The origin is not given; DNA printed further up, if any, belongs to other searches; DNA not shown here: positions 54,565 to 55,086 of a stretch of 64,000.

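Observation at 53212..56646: Divergent pair of proteins built from a repeated wHTH-like module plus coiled coils, flanking the pilus ATPase operon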

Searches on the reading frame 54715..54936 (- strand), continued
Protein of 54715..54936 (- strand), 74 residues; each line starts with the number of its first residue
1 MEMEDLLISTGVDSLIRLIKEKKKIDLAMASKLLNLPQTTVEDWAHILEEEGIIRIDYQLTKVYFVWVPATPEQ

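Call 74: find_related_loci(query=A6, collection=metagenome_contigs, flank=6000)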
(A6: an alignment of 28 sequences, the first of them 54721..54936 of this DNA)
Query A6 (72 aa) in metagenome_contigs; peptide patterns used: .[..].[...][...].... (x = any residue, [..] = any of these).
579 stretches matched a pattern; 127 encode a relative of the query (tblastn E <= 1e-3); the best 80 are kept; 80 distinct loci.
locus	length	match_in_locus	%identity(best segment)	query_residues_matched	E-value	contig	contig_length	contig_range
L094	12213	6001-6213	90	1-71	2e-41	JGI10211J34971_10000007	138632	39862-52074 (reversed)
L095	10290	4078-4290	92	1-71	4e-41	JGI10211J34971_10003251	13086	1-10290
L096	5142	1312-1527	90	1-72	5e-41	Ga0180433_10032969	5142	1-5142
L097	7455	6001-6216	89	1-72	1e-40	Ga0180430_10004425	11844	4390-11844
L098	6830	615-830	86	1-72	5e-40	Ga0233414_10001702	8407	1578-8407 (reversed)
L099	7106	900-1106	71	1-69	8e-30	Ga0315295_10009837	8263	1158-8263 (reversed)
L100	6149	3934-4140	71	1-69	8e-30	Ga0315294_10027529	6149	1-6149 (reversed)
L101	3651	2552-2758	71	1-69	8e-30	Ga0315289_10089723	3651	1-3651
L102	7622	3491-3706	61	1-72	6e-29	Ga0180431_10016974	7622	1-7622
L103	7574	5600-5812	65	1-71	5e-29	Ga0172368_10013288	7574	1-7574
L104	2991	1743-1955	62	1-71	9e-29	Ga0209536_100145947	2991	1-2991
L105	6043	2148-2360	65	1-70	2e-28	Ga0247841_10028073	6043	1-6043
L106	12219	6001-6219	63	1-72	3e-28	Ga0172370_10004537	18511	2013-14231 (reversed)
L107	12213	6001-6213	63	1-71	2e-28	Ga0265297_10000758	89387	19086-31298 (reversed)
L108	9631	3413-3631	63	1-72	3e-28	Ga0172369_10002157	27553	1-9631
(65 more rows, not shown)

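Call 77: find_encoding_contigs(protein=P0225, flank=5000, max_places=2)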
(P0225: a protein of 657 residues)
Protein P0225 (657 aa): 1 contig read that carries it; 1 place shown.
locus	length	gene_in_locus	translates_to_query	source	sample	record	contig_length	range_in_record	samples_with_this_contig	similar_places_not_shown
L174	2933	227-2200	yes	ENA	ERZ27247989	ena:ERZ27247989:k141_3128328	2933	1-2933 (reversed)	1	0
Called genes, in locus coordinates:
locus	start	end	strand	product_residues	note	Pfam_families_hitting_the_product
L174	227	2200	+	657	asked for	PF01047:MarR (faint), PF01978:TrmB (faint), PF02082:Rrf2 (faint), PF12802:MarR_2 (faint), PF13545:HTH_Crp_2 (faint)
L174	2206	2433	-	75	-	-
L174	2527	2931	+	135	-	?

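Call 78: search_protein_families(library=pfam, proteins=[L174:2527-2931:+, L174:2206-2433:-], max_evalue=1)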
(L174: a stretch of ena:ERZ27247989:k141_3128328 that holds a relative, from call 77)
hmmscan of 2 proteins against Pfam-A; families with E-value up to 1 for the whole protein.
L174:2527-2931:+ (135 aa): 3 families
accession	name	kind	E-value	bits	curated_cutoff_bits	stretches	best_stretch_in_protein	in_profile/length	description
PF04021.17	Class_IIIsignal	-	4.3e-06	26.9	23.7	1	7-32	1-26/27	Class III signal peptide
PF03551.20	PadR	-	0.0019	18.6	27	1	92-126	12-46/75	Transcriptional regulator PadR-like family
PF16070.11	Ig_TMEM132_4th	-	0.057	13.8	27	1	32-80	32-80/98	TMEM132 fourth domain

L174:2206-2433:- (75 aa): 0 families
